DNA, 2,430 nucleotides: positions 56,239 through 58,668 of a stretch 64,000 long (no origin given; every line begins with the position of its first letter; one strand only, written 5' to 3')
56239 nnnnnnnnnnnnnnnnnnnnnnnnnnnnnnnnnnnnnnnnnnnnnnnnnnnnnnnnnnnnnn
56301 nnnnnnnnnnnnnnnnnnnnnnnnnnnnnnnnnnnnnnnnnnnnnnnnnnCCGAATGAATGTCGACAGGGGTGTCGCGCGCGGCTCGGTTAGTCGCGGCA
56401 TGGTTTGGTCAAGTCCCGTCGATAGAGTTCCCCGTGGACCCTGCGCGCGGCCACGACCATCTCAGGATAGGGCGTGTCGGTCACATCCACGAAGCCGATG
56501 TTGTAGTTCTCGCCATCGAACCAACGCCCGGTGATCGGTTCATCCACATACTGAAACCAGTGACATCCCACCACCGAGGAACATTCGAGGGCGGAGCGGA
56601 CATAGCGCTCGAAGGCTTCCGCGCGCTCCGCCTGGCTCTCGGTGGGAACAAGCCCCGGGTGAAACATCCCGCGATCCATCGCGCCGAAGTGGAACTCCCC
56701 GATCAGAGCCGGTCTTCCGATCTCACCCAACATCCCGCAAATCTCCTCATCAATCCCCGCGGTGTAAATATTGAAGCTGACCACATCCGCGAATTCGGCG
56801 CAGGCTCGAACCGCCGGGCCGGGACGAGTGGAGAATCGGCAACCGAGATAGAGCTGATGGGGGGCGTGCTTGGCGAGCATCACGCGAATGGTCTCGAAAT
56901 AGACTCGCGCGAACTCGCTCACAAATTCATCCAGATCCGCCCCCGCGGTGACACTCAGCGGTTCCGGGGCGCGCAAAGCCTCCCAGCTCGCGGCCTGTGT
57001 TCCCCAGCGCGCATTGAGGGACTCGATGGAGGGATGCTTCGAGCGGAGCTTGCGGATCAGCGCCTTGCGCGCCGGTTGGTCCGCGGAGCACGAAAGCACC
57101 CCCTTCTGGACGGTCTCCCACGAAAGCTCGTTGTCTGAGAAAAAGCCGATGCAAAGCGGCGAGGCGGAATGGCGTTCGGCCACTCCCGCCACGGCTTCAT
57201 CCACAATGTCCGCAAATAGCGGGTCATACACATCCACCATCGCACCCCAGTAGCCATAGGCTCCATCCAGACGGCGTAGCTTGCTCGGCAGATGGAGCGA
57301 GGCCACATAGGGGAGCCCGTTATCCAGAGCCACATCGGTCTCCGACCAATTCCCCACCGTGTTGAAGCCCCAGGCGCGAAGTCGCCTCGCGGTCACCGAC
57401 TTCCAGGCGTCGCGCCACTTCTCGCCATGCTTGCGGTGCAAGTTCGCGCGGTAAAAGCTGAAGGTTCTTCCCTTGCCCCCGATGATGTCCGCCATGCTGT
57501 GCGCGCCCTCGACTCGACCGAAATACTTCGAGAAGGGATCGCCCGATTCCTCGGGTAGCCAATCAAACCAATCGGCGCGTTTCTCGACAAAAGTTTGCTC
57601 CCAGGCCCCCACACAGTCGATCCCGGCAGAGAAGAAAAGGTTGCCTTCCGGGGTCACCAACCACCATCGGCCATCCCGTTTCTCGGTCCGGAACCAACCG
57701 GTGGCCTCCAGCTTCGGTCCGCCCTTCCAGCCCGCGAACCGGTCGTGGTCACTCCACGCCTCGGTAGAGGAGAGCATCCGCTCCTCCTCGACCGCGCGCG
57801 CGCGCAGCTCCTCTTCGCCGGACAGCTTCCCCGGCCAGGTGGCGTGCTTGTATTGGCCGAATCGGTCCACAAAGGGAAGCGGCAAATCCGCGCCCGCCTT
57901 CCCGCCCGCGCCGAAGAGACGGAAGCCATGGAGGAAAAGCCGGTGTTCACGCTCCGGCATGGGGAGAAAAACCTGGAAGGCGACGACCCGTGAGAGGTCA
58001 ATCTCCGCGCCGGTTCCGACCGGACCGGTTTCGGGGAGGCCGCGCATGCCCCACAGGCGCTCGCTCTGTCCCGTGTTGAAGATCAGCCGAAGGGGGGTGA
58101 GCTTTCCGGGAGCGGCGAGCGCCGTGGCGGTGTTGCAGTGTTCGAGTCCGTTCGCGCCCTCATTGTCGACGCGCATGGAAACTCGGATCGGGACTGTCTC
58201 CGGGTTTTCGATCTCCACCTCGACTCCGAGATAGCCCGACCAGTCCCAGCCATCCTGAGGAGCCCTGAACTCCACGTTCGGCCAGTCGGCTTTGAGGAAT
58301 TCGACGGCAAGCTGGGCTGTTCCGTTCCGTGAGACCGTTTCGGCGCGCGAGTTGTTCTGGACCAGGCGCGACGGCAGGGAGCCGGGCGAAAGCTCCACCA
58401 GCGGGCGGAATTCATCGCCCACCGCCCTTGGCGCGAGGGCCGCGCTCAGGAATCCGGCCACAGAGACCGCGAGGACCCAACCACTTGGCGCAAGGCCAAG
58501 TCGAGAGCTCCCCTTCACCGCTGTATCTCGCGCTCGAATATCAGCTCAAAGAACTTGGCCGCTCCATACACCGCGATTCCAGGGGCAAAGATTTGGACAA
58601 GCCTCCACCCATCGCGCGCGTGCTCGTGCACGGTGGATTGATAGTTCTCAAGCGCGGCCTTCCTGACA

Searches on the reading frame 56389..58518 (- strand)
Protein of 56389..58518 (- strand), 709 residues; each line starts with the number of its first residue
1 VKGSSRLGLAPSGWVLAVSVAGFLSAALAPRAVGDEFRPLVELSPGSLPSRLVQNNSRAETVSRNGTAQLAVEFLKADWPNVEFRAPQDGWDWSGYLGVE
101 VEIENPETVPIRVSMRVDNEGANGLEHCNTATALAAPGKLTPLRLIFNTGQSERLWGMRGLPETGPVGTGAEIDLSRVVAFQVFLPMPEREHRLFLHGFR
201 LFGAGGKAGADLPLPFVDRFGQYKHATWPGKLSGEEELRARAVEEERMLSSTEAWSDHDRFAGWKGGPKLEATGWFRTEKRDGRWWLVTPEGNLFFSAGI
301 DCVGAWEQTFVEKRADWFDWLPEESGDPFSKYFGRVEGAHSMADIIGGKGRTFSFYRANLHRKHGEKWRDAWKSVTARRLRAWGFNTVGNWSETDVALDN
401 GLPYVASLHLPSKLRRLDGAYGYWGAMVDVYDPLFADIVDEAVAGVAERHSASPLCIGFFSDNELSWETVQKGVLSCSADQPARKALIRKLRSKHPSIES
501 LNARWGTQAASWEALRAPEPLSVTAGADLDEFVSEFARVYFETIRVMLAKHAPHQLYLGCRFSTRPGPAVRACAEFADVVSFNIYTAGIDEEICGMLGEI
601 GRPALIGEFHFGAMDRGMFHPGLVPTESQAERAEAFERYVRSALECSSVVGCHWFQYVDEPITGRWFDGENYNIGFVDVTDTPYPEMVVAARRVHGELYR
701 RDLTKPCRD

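Call 55: search_protein_families(library=pfam, proteins=[window:56389-58518:-], max_evalue=0.1)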
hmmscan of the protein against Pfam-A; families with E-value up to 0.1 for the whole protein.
window:56389-58518:- (709 aa): 2 families
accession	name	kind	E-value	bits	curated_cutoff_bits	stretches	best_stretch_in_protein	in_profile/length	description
PF02449.21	Glyco_hydro_42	-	0.00061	19.7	21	1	432-586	105-263/376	Beta-galactosidase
PF17992.7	Agarase_CBM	-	0.0012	19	26.3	1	48-120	7-82/178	Agarase CBM like domain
